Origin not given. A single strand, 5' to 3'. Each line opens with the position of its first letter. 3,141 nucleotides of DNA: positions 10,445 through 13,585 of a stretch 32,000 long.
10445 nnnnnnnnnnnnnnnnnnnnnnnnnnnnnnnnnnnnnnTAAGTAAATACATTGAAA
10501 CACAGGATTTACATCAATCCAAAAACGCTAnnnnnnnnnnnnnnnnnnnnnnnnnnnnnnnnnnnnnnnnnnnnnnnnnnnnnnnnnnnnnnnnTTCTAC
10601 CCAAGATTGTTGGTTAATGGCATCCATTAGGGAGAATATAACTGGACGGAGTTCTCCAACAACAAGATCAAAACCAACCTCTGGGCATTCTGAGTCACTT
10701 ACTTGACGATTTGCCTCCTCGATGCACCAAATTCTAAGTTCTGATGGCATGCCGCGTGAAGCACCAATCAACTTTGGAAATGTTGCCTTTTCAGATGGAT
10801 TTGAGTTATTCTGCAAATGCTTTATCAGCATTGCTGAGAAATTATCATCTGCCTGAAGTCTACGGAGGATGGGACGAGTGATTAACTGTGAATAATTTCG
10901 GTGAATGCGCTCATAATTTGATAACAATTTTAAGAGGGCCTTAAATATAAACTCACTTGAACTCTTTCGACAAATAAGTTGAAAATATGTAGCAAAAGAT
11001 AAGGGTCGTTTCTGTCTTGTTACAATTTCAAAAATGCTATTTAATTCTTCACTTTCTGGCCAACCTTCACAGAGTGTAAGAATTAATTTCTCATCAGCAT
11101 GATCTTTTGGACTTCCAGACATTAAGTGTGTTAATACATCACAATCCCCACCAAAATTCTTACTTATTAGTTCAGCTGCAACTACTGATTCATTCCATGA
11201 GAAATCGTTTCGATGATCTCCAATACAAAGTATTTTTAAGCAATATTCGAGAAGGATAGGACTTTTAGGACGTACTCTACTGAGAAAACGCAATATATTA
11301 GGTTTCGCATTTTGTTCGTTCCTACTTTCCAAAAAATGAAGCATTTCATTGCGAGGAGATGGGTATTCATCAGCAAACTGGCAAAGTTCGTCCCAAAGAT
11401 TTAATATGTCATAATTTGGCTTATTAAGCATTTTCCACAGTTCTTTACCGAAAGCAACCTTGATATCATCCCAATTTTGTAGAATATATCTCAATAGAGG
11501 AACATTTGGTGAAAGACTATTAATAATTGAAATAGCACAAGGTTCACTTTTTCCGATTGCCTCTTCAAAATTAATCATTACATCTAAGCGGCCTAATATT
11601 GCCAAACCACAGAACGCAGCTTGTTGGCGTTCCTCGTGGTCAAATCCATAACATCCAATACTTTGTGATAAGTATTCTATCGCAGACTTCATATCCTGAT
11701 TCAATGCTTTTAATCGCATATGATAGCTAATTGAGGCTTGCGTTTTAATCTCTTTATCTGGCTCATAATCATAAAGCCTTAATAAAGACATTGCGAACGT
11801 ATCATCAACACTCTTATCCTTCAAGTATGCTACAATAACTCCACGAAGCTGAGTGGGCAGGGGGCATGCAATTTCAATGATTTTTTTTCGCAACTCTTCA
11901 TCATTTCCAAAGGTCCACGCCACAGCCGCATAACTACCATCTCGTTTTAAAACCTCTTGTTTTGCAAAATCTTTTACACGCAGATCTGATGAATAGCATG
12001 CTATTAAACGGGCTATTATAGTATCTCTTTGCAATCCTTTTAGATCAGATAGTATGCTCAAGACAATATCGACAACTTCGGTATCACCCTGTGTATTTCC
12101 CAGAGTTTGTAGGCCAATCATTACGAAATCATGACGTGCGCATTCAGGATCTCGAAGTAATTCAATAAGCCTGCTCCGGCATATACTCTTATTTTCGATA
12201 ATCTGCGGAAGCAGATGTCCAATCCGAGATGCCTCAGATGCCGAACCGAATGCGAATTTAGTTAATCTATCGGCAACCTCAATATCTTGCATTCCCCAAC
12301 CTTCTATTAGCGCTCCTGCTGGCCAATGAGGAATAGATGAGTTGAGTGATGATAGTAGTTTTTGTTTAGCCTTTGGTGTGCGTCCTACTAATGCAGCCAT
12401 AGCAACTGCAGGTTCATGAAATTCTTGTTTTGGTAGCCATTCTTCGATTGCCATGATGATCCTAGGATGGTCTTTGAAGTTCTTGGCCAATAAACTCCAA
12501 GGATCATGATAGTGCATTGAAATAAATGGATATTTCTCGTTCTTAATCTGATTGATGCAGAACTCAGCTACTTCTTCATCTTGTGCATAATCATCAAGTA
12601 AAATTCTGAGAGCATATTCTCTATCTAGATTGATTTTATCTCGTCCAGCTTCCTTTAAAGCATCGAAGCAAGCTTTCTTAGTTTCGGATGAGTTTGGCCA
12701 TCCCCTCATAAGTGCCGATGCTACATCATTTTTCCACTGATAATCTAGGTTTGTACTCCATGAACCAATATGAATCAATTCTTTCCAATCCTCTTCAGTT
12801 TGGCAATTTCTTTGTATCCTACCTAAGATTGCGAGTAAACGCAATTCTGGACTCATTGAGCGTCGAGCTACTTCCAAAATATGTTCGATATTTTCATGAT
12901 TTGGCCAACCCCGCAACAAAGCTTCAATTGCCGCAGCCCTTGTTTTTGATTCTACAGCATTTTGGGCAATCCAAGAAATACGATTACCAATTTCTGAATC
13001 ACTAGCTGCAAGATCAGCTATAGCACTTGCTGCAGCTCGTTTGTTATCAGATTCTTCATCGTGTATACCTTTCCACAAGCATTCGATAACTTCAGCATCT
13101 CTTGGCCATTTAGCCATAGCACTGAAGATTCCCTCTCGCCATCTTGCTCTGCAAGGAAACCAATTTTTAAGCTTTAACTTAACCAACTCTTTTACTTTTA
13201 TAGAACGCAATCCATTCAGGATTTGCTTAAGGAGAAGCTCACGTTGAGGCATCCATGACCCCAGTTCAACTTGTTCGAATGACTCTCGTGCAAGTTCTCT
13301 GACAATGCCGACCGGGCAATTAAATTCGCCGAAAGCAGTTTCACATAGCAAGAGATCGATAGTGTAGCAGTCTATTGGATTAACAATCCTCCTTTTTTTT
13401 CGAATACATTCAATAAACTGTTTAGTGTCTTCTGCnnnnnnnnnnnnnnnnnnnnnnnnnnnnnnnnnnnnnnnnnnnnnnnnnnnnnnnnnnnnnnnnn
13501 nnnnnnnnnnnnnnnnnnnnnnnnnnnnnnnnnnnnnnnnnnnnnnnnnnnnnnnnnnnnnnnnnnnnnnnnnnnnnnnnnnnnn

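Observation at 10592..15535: Giant Mrr-like nuclease / NACHT / HEAT-repeat protein: candidate single-gene NLR-type immune sensor in a methane-cycling archaeon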

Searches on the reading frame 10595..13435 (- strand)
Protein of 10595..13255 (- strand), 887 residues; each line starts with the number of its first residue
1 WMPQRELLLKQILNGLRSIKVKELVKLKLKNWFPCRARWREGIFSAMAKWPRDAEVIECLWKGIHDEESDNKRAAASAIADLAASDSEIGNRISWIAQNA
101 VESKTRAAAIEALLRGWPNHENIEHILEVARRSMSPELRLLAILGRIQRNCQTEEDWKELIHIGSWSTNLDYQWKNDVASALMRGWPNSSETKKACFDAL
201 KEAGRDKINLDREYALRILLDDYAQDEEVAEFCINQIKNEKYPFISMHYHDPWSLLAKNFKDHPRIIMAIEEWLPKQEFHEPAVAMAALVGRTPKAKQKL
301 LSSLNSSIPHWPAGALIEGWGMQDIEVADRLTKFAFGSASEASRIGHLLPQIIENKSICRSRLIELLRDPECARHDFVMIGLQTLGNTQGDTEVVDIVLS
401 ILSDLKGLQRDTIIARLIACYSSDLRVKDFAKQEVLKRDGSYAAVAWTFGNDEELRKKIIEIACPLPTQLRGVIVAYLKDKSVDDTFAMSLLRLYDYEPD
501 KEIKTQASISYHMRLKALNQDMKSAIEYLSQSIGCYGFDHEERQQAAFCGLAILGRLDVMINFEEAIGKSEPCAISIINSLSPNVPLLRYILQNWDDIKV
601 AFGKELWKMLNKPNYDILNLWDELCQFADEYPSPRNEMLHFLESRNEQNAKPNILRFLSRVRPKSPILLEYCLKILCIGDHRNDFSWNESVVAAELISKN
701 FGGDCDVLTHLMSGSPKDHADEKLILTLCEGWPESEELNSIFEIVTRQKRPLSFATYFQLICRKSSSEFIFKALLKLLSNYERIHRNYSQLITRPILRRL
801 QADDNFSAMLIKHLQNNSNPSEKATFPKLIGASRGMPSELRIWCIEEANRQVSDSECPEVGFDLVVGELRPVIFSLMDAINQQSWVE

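Call 59: predict_structure(alignment_id=A2)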
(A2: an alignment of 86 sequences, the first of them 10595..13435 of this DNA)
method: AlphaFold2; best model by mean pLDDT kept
length: 947 residues; sequences in the alignment: 86
mean_pLDDT: 92.2   pTM: 0.92
mean pLDDT of the five models: 92.2, 92.1, 91.8, 90.8, 90.7
residues with pLDDT >= 90: 764; 70-90: 154; 50-70: 24; < 50: 5
segments of 3 or more residues with pLDDT < 50: 943-947
pLDDT, mean of each block of 10 residues (from residue 1): 87 92 93 89 93 96 96 93 95 94 97 96 96 98 96 97 97 97 96 96 97 97 90 93 97 95 68 93 97 95 78 94 97 90 94 96 93 97 97 97 97 96 96 95 88 94 88 94 95 93 96 96 96 94 88 96 97 95 95 88 96 95 76 83 92 97 91 80 95 97 90 95 95 84 70 93 93 77 92 93 90 90 96 94 81 93 95 93 96 91 94 90 94 94 44
secondary structure, 60 per line:
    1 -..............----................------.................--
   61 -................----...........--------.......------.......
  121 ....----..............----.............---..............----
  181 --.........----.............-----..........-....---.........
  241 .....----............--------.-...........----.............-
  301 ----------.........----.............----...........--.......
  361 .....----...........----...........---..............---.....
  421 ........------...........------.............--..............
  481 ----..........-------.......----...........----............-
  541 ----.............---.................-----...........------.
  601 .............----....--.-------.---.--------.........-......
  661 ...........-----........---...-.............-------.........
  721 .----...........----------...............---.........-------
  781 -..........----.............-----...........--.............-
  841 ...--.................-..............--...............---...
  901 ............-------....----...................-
elements in order (helices of 4 or more, strands of 3 or more residues): H2-15 H20-35 H42-58 H62-77 H82-92 H101-107 H114-124 H129-142 H147-159 H163-176 H183-191 H196-208 H214-223 H232-245 H250-261 H272-282 H287-299 H311-319 H324-336 H341-351 H354-365 H370-380 H385-395 H399-412 H416-428 H435-445 H452-464 H467-480 H485-494 H502-508 H513-523 H528-539 H545-557 H561-577 H583-593 H600-613 H618-621 H645-653 H655-670 H677-684 H692-704 H712-721 H726-736 H747-761 H765-773 H782-791 H796-808 H814-824 H827-839 H846-862 H864-877 H880-894 H898-912 E920-923 E928-931 H932-946

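Call 61: fold_search(model_id=the predicted structure, library=pdb)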
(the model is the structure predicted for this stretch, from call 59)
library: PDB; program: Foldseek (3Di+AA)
matches with E <= 10: 1031; with E <= 0.001: 48
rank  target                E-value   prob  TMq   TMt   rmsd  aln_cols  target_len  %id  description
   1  6vae_A                1.2e-05  1.00  0.18  0.15  33.3      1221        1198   13  Mono-ubiquitinated Fanconi Anemia ID complex bound to ICL DNA (released 2020-03-18)
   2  1u6g_C                1.6e-05  1.00  0.17  0.15  39.6      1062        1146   10  Crystal Structure of The Cand1-Cul1-Roc1 Complex (released 2004-12-14)
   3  5vch_B                4.7e-05  1.00  0.16  0.15  39.5      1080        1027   12  Crystal structure of full-length Kluyveromyces lactis Kap123 (released 2017-11-01)
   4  1qgr_A                4.8e-05  1.00  0.16  0.17  34.9      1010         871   14  STRUCTURE OF IMPORTIN BETA BOUND TO THE IBB DOMAIN OF IMPORTIN ALPHA (II CRYSTAL FORM, GROWN AT LOW PH) (released 1999-05-24)
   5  5yvg_A                5.2e-05  1.00  0.19  0.21  37.6       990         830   12  Crystal structure of Karyopherin beta2 in complex with FUS(full length) (released 2018-05-16)
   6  7q4o_A                5.8e-05  1.00  0.16  0.18  31.2      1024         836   10  Substrate-bound A-like U2 snRNP (released 2022-03-30)
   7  3w3v                  7.7e-05  1.00  0.19  0.18  35.3      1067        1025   12  Crystal structure of Kap121p mutant D353K/E396K/D438K (released 2013-04-10)
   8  9cad_D                9.2e-05  1.00  0.16  0.06  32.8      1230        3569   12  Cryo-EM structure of the TRRAP lobe of the native human TIP60 complex (composite structure) (released 2025-06-18)
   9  9ed8_A                9.5e-05  1.00  0.23  0.11  44.1      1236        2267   12  Intermediate state of mTOR on membrane (released 2025-09-10)
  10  9ed4_A                1.0e-04  1.00  0.19  0.09  41.1      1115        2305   12  A composite map of mTORC1-Rag-Ragultor-4EBP1 on membrane (released 2025-09-10)
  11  2z5k_A                1.1e-04  1.00  0.20  0.22  37.9       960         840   12  Complex of Transportin 1 with TAP NLS (released 2007-10-23)
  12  2bku_B                1.1e-04  1.00  0.18  0.20  34.9      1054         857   12  Kap95p:RanGTP complex (released 2005-05-04)
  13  7wtx_K                1.1e-04  1.00  0.16  0.16  28.2      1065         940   10  Cryo-EM structure of a human pre-40S ribosomal subunit - State RRP12-B1 (released 2022-10-19)
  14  7pea_A                1.3e-04  1.00  0.18  0.09  46.3      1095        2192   11  cryo-EM structure of DEPTOR bound to human mTOR complex 1, overall refinement (released 2021-09-08)
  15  5w0v_A                1.4e-04  1.00  0.19  0.18  36.0      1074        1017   12  Crystal structure of full-length Kluyveromyces lactis Kap123 with histone H4 1-34 (released 2017-11-01)
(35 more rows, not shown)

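Call 81: search_protein_representatives(protein=window:10595-13255:-)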
Query: 887 residues. Proteins with E-value up to 0.001 (for the whole library): 883; up to 1e-10: 695; up to 1e-30: 434. The best 150 are listed.
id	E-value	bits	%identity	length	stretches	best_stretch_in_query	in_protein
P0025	1.7e-282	956.1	50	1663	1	1-884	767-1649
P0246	1.9e-253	860.0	47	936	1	1-880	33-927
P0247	3.1e-248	842.7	48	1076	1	1-880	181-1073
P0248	1.7e-233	794.0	58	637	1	251-882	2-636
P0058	2.9e-221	753.5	43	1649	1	1-880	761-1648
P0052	2.3e-217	740.6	44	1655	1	2-881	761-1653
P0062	1.4e-215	734.7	43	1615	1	2-881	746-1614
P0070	4.1e-214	729.9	43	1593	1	1-880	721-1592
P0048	1.9e-211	721.0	42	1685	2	1-713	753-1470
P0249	5.3e-208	709.6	40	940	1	1-880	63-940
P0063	9.0e-207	705.6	40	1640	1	1-882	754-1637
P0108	3.4e-206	703.7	39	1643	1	1-880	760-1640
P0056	2.8e-205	700.6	43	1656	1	1-881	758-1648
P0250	6.1e-204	696.2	40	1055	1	1-880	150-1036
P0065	1.1e-203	695.3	41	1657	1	1-879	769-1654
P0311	4.2e-120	418.8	31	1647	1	1-881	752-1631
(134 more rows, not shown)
